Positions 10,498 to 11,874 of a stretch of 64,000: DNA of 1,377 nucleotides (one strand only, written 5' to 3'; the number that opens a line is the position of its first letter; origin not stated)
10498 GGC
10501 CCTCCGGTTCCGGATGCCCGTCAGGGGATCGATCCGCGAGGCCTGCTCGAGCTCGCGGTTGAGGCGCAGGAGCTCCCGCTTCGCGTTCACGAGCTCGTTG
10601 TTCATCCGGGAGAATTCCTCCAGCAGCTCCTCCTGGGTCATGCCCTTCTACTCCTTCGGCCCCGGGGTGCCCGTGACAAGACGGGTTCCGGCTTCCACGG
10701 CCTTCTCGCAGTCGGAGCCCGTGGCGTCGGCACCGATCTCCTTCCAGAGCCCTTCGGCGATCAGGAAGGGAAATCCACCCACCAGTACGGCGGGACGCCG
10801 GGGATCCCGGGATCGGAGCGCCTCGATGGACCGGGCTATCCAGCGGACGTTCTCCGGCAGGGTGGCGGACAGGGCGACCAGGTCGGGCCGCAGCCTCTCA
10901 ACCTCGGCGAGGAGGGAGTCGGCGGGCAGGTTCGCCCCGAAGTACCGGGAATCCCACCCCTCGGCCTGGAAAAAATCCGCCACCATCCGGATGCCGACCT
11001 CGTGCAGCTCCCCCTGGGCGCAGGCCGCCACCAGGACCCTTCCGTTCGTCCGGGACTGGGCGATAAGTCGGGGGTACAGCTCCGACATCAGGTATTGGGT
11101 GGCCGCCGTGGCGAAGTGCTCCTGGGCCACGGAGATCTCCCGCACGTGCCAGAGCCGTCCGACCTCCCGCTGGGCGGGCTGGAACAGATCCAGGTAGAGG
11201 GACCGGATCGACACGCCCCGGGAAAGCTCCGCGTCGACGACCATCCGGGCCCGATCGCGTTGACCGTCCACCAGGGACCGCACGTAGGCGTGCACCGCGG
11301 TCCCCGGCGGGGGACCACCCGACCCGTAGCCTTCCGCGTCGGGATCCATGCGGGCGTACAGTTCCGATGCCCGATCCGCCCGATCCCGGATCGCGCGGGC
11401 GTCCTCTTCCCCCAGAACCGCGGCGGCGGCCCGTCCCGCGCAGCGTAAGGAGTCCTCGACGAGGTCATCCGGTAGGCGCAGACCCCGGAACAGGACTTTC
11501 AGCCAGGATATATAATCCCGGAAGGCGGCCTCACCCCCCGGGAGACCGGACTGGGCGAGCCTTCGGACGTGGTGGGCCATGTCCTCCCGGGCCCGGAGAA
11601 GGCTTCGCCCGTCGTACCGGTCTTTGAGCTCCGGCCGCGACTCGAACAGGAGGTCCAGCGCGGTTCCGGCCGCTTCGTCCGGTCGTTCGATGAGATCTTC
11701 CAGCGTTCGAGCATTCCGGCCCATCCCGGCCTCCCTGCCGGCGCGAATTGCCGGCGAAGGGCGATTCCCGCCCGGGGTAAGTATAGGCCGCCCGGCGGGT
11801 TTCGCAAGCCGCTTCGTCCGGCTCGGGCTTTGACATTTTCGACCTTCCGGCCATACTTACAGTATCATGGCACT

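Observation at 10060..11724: CarH-type B12 photoreceptor module with no DNA-binding domain, paired with a sensor-less GGDEF cyclase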

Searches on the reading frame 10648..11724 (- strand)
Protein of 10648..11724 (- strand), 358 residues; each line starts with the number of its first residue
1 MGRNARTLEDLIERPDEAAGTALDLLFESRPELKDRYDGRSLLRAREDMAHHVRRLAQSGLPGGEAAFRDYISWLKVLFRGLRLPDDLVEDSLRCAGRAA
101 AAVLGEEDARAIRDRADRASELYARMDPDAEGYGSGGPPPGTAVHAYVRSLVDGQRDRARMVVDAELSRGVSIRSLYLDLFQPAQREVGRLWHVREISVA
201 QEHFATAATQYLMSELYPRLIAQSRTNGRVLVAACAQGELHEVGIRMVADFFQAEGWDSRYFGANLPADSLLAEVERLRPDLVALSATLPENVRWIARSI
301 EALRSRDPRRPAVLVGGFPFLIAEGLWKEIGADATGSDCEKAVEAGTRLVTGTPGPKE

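Call 3: search_protein_families(library=pfam, proteins=[window:10648-11724:-], max_evalue=0.01)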
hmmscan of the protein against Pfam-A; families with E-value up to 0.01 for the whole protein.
window:10648-11724:- (358 aa): 3 families
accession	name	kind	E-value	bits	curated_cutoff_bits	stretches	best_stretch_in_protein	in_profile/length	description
PF02310.24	B12-binding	-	1.1e-18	67.7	32.1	1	231-335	3-112/121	B12 binding domain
PF02607.22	B12-binding_2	-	1.5e-14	54.3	23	1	145-216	3-73/74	B12 binding domain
PF03808.19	Glyco_tran_WecG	-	0.0076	16.5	27.4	0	210-303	25-120/168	Glycosyl transferase WecG/TagA/CpsF family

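Call 4: search_solved_structures(query=window:10648-11724:-, max_evalue=0.01, show_alignments=4)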
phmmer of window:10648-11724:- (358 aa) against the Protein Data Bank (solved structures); distinct sequences matched with E-value up to 0.01: 27.
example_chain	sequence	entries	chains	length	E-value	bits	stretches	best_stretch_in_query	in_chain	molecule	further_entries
8j2w_A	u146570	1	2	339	7.5e-23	84.4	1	151-335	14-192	Cobalamin-binding protein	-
8j2x_A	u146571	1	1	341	7.6e-23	84.4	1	151-335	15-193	Cobalamin-binding protein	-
8j2y_A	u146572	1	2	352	2.7e-18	69.4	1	140-344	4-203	GGDEF domain-containing protein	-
8jbs_A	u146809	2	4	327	3.3e-16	62.6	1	152-301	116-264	Putative cobalamin binding protein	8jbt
4jgi_A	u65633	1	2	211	6.1e-12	48.5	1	159-343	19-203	Putative uncharacterized protein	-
5c8a_A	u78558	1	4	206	6.3e-12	48.5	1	179-306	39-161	Light-dependent transcriptional regulator CarH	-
8c31_A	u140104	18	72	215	7e-12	48.3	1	179-306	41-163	Probable transcriptional regulator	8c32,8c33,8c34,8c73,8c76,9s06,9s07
3whp_A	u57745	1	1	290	1.4e-11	47.3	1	179-306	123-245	Probable transcriptional regulator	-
5c8d_A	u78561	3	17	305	1.6e-11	47.1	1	179-306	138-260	Light-dependent transcriptional regulator CarH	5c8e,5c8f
8c35_A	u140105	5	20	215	1.7e-10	43.7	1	179-306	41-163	Probable transcriptional regulator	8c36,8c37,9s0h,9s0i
1y80_A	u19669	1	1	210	6.6e-09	38.5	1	228-347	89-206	Predicted cobalamin binding protein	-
7xcn_M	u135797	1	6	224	1.3e-07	34.3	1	151-343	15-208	Trimethylamine methyltransferase corrinoid protein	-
8g3h_A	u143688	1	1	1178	1.6e-06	30.7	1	183-316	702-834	Methionine synthase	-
9cbo_A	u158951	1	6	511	4e-06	29.4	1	151-316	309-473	Methionine synthase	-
9cbp_A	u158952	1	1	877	4.9e-06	29.1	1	151-316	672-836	Methionine synthase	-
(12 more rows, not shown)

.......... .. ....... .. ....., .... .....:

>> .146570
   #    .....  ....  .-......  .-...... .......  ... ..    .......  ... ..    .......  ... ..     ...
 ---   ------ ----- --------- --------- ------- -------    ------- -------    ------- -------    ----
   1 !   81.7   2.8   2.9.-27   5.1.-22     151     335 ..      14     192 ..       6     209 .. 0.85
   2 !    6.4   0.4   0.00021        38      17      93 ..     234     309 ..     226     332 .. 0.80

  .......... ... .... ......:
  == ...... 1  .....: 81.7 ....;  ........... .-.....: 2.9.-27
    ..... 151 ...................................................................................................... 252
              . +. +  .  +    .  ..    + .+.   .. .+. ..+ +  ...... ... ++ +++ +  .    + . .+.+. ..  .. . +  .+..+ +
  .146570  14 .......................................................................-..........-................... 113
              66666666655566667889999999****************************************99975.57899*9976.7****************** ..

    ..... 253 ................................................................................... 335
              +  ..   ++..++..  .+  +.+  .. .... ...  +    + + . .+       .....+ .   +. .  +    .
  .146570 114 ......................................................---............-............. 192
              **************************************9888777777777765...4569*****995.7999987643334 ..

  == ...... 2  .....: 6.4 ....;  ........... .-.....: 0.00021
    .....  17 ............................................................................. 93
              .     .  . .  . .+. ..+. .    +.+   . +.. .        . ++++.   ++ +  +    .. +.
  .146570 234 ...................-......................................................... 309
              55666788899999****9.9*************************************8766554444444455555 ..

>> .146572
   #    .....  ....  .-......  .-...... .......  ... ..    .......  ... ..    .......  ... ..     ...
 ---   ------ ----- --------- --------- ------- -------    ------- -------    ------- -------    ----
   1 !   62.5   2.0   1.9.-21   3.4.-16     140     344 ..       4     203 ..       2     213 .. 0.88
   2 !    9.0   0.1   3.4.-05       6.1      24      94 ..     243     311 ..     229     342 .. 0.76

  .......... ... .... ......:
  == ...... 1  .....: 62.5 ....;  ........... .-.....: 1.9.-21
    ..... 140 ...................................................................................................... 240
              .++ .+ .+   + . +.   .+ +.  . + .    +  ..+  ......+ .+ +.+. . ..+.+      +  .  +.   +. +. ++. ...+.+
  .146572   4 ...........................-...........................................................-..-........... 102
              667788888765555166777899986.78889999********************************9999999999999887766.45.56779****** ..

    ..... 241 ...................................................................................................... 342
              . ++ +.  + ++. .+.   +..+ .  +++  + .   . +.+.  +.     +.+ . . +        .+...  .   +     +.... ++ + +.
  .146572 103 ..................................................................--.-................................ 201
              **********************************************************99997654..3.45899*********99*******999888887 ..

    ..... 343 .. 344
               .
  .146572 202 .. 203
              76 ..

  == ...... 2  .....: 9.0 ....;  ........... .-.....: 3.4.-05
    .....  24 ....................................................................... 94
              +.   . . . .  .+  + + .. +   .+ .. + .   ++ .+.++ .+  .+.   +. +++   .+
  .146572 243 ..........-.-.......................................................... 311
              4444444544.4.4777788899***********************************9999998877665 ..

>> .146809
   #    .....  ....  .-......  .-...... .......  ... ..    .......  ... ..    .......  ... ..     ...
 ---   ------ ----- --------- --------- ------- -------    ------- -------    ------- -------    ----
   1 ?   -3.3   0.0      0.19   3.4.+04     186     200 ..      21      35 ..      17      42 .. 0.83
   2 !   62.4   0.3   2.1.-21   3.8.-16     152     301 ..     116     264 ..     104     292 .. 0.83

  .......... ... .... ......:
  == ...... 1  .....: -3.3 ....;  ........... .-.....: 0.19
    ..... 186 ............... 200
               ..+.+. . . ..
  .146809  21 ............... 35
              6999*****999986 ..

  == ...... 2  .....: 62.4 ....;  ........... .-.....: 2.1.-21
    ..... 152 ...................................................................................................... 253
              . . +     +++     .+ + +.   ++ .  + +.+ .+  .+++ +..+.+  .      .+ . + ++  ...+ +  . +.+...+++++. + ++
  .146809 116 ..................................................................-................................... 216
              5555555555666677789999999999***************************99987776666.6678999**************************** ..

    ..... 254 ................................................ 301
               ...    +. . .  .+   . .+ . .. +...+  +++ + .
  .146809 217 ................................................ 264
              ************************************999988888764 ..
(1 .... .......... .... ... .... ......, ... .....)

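Call 5: search_protein_families(library=ncbifam, proteins=[window:10648-11724:-], max_evalue=0.01)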
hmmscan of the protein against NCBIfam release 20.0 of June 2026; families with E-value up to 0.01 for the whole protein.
window:10648-11724:- (358 aa): 9 families
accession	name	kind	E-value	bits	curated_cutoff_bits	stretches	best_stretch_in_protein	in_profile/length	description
NF052513.1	TransRegCarH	equivalog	8.4e-17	61.3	400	1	177-317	116-248/274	HTH-type transcriptional repressor CarH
NF047996.1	corrin_MtgC_2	exception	2.1e-16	60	370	1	150-351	11-211/212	glycine betaine-specific corrinoid protein MtgC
TIGR02370.1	pyl_corrinoid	subfamily_domain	1.5e-11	44.1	215.3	1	151-340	6-195/197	methyltransferase cognate corrinoid protein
NF047995.1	corrinoid_MtgC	exception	9.4e-10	38.3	310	1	186-351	47-214/215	glycine betaine-specific corrinoid protein MtgC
NF041607.1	dimeth_corrin_MtbC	equivalog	4.5e-09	36.1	350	1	220-346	73-199/203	dimethylamine corrinoid protein MtbC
NF040669.1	MtaC2_Meth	equivalog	1.7e-06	27.6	450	1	222-317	121-215/267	methanol--corrinoid protein MtaC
TIGR02082.1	metH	equivalog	1.2e-05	23.1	1010.85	1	222-317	728-821/1182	methionine synthase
NF040655.1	MtaC_Meth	equivalog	4.5e-05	22.6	420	1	223-287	115-178/253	methanol--corrinoid protein MtaC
NF007024.0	PRK09490.1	equivalog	0.0069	14.2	1497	1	223-309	747-832/1234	methionine synthase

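Call 15: find_homologous_proteins(query=window:10648-11724:-, max_evalue=0.00001)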
Query window:10648-11724:- (358 aa): 533 proteins with E <= 0.00001 among 8000 candidates; the best 120 are listed.
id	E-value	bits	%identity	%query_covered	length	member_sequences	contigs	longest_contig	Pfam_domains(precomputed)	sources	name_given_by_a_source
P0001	3.8e-232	788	100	100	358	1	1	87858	PF02607.23,PF02310.25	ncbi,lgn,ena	-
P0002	6.4e-164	563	73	98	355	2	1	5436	PF02607.23,PF02310.25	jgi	-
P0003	7.7e-163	560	73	99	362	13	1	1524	PF02607.23,PF02310.25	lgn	-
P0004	5.3e-162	557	73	97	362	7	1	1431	PF02607.23,PF02310.25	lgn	-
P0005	6.8e-155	534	70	100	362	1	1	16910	PF02607.23,PF02310.25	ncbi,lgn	-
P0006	1.9e-118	414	53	96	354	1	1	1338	PF02607.23,PF02310.25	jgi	jgi:MerR family transcriptional regulator, light-induced transcriptional regulator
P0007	5.5e-118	412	53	98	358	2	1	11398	PF02607.23,PF02310.25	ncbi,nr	ncbi:MAG: hypothetical protein CVV51_07660 [Spirochaetae bacterium HGW-Spirochaetae-7]|nr:MAG: hypot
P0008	1.3e-116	408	53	91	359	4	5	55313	PF02607.23,PF02310.25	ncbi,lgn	-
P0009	5.8e-116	405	52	92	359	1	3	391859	PF02607.23,PF02310.25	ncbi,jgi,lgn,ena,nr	ncbi:MAG TPA: cobalamin-dependent protein [bacterium]|nr:cobalamin-dependent protein [bacterium]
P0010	1.4e-115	404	55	90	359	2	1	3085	PF02607.23,PF02310.25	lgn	-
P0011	1.9e-115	404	54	94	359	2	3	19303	PF02607.23,PF02310.25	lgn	-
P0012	7.9e-115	402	55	99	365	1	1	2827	PF02607.23,PF02310.25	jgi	jgi:methanogenic corrinoid protein MtbC1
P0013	1.9e-113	397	56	92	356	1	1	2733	PF02607.23,PF02310.25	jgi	jgi:methanogenic corrinoid protein MtbC1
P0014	2.0e-111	391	54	97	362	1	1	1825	PF02607.23,PF02310.25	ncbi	-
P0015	3.9e-111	390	55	97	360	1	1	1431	PF02607.23,PF02310.25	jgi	jgi:MerR family transcriptional regulator, light-induced transcriptional regulator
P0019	1.2e-91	326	45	96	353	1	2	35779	PF02607.23,PF02310.25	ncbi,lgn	-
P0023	2.7e-84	301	46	87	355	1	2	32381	PF02607.23,PF02310.25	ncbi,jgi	jgi:methanogenic corrinoid protein MtbC1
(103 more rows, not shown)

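Call 18: find_related_loci(query=A1, collection=genome_contigs, flank=6000)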
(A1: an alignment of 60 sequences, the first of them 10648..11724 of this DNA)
Query A1 (358 aa) in genome_contigs; peptide patterns used: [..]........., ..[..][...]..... (x = any residue, [..] = any of these).
600 stretches matched a pattern (row limit reached: there are more); 581 encode a relative of the query (tblastn E <= 1e-3); the best 80 are kept; 80 distinct loci.
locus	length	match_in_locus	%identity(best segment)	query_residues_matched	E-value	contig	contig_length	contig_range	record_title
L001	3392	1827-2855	73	7-349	5e-170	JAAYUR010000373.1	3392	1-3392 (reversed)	MAG: Treponema sp. isolate AS27yjCOA_177 127203_AS27, whole genome shotgun sequence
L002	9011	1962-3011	53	1-350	7e-123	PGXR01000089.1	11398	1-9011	MAG: Spirochaetae bacterium HGW-Spirochaetae-7 08E140C01_z5_2013_Ig3399_v2_scaffold_3647, whole genome shotgun sequence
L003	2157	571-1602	46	7-350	2e-98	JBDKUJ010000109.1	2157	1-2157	MAG: Rectinema sp. isolate 8_bin.109 c_000000198996, whole genome shotgun sequence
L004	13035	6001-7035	48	7-350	1e-88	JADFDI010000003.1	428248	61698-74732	MAG: Spirochaetes bacterium isolate QR_Bin.15 NODE_3_length_428248_cov_72.2645, whole genome shotgun sequence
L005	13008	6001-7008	36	16-351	8e-80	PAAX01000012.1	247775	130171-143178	MAG: Ignavibacteriae bacterium isolate NAT134 MHASMcontig_905088, whole genome shotgun sequence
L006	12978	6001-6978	41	27-352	6e-75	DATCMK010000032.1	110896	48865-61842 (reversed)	MAG TPA_asm: Pyrinomonadaceae bacterium isolate SMAG_U7147 k141_23683, whole genome shotgun sequence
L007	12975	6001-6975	35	27-351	4e-73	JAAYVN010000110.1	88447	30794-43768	MAG: Ignavibacteriales bacterium isolate AS27yjCOA_6 135964_AS27, whole genome shotgun sequence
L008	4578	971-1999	37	1-343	2e-71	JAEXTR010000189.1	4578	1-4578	MAG: Bacteroidetes bacterium isolate OH_HBrB_359 k127_1889750, whole genome shotgun sequence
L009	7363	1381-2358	40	27-352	6e-71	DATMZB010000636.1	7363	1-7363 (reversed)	MAG TPA_asm: Methanotrichaceae archaeon isolate SMAG_U13163 k141_120313, whole genome shotgun sequence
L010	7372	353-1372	36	11-350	1e-70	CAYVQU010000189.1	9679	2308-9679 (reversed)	MAG TPA_asm: uncultured Anaerolineales bacterium isolate SRP077602_co7_51 genome assembly, contig: NODE_31335_length_967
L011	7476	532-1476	38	34-352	2e-70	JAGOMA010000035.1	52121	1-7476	MAG: Chloroflexota bacterium isolate Go_SlAct_bin_68 Go_SlAct_1881_length_52121_cov_19.186541, whole genome shotgun sequ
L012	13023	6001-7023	38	9-349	3e-70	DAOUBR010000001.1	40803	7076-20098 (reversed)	MAG TPA_asm: Anaerolineales bacterium isolate H71_742 k91_748, whole genome shotgun sequence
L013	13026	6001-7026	34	9-351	8e-70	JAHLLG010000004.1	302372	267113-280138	MAG: Bacteroidetes bacterium isolate MAG82 NODE_139_length_302372_cov_424.408740, whole genome shotgun sequence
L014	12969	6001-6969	41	11-333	1e-69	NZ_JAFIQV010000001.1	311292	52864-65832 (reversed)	Azospirillum sp. SYSU D00513 NODE_1_length_311292_cov_27.977590, whole genome shotgun sequence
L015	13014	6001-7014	35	17-354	1e-69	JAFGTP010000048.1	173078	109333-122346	MAG: Candidatus Neomarinimicrobiota bacterium isolate Zod_Metabat.977 k87_10149765, whole genome shotgun sequence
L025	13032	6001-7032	38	9-352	6e-69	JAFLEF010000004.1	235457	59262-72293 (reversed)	MAG: Verrucomicrobia bacterium isolate UWPOB_VERRUCO2 gnl_X_LHIKMICD_4, whole genome shotgun sequence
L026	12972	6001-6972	38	27-350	1e-68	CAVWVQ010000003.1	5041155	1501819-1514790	MAG: uncultured Phycisphaerales bacterium isolate MFD09671.bin.2.105 genome assembly, contig: contig_12259, whole genome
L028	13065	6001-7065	37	5-353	3e-68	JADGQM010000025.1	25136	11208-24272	MAG: Syntrophobacteraceae bacterium isolate Chersky.40_12 contig-100_202, whole genome shotgun sequence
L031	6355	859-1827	39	27-350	2e-67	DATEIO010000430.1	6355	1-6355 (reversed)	MAG TPA_asm: Thermoanaerobaculia bacterium isolate SMAG_U8840 k141_619518, whole genome shotgun sequence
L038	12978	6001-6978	36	27-352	1e-67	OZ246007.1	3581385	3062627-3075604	MAG: Pseudomonadales bacterium isolate 94039bb7-1eda-460a-b440-fb7dcd950fed genome assembly, chromosome: 1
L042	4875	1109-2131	35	10-350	3e-67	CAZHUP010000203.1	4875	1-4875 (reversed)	MAG TPA_asm: uncultured Rhodohalobacter sp. isolate binchicken_co32_118 genome assembly, contig: NODE_32072_length_4875_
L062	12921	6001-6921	40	44-350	6e-66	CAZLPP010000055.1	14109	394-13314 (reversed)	MAG TPA_asm: uncultured Dehalococcoidales bacterium isolate SRP098346_co1_294 genome assembly, contig: NODE_4912_length_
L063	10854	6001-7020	37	14-353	1e-65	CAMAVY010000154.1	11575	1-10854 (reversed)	MAG: Klebsiella pneumoniae isolate MaH-04nov19-284 genome assembly, contig: MaH-04nov19-C14424, whole genome shotgun seq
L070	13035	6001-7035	34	7-351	6e-66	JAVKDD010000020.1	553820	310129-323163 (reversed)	MAG: Balneolaceae bacterium isolate F3-SA18-04 k141_77722, whole genome shotgun sequence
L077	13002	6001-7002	33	17-350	3e-65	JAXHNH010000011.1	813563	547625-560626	MAG: Gracilimonas sp. isolate Salar_de_Ascotan_soil_MAG_ASO8 contig_1754_polypolish, whole genome shotgun sequence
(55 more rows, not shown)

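Call 23: predict_structure(alignment_id=A1)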
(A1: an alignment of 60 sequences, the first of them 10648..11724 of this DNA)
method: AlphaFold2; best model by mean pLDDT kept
length: 358 residues; sequences in the alignment: 60
mean_pLDDT: 92.5   pTM: 0.87
mean pLDDT of the five models: 92.5, 92.1, 91.7, 91.4, 90.9
residues with pLDDT >= 90: 297; 70-90: 51; 50-70: 6; < 50: 4
segments of 3 or more residues with pLDDT < 50: none
pLDDT, mean of each block of 10 residues (from residue 1): 74 96 98 93 95 95 89 93 94 98 96 97 91 83 98 98 98 96 93 91 96 95 90 90 91 96 90 96 94 92 88 95 93 95 96 63
secondary structure, 60 per line:
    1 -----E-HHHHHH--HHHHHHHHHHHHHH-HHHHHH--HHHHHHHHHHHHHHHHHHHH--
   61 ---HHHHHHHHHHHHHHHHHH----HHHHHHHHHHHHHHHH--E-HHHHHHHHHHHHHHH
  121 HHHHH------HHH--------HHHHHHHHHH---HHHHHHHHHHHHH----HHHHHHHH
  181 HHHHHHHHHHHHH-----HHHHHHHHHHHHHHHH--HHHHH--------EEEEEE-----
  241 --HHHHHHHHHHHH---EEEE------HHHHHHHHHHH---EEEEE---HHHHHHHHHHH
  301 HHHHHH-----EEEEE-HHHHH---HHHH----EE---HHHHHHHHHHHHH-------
elements in order: H8-13 H16-29 H31-36 H39-58 H64-81 H86-101 H106-125 H143-152 H156-168 H173-193 H199-214 H217-221 E230-235 H243-254 E258-261 H268-278 E282-286 H290-306 E312-316 H318-322 H326-329 H339-351

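Call 25: search_protein_families(library=pfam, alignment_id=A2, max_evalue=0.001)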
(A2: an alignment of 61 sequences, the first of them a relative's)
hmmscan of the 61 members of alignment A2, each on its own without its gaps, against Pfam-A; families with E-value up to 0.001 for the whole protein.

A. member 1, L005:7024-8214:+ (396 aa): 4 families
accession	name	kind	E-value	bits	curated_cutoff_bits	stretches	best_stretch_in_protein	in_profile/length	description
PF02518.31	HATPase_c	-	9.2e-30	103.8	26.4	1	285-394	2-109/111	Histidine kinase-, DNA gyrase B-, and HSP90-like ATPase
PF00512.31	HisKA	-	3e-15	56.5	26.9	1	172-238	2-66/66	His Kinase A (phospho-acceptor) domain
PF13589.12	HATPase_c_3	-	2e-06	28.3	25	1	288-359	2-71/137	Histidine kinase-, DNA gyrase B-, and HSP90-like ATPase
PF13581.12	HATPase_c_2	-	3.4e-05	24.3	27.4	1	288-371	31-111/127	Histidine kinase-like ATPase domain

B. families by the number of members that match (of 61 scanned): 22 families
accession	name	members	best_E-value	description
PF02518.31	HATPase_c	50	9.7e-32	Histidine kinase-, DNA gyrase B-, and HSP90-like ATPase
PF00512.31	HisKA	48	5.3e-23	His Kinase A (phospho-acceptor) domain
PF13581.12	HATPase_c_2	36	2.2e-08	Histidine kinase-like ATPase domain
PF14501.12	HATPase_c_5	14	2.8e-07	GHKL domain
PF13589.12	HATPase_c_3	11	3.2e-07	Histidine kinase-, DNA gyrase B-, and HSP90-like ATPase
PF00072.30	Response_reg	7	9.9e-68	Response regulator receiver domain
PF00990.26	GGDEF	7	1.4e-48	Diguanylate cyclase, GGDEF domain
PF13426.13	PAS_9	6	8.4e-12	PAS domain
PF00989.32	PAS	6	1.6e-09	PAS fold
PF13188.13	PAS_8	4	8.5e-06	PAS domain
PF08447.18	PAS_3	3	8.5e-17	PAS fold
PF08448.16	PAS_4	3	2.5e-13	PAS fold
PF01627.28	Hpt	3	2.5e-11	Hpt domain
PF07568.18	HisKA_2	1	3.2e-10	Histidine kinase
PF23198.2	PDE8A_N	1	1.7e-06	PDE8A-like, N-terminal domain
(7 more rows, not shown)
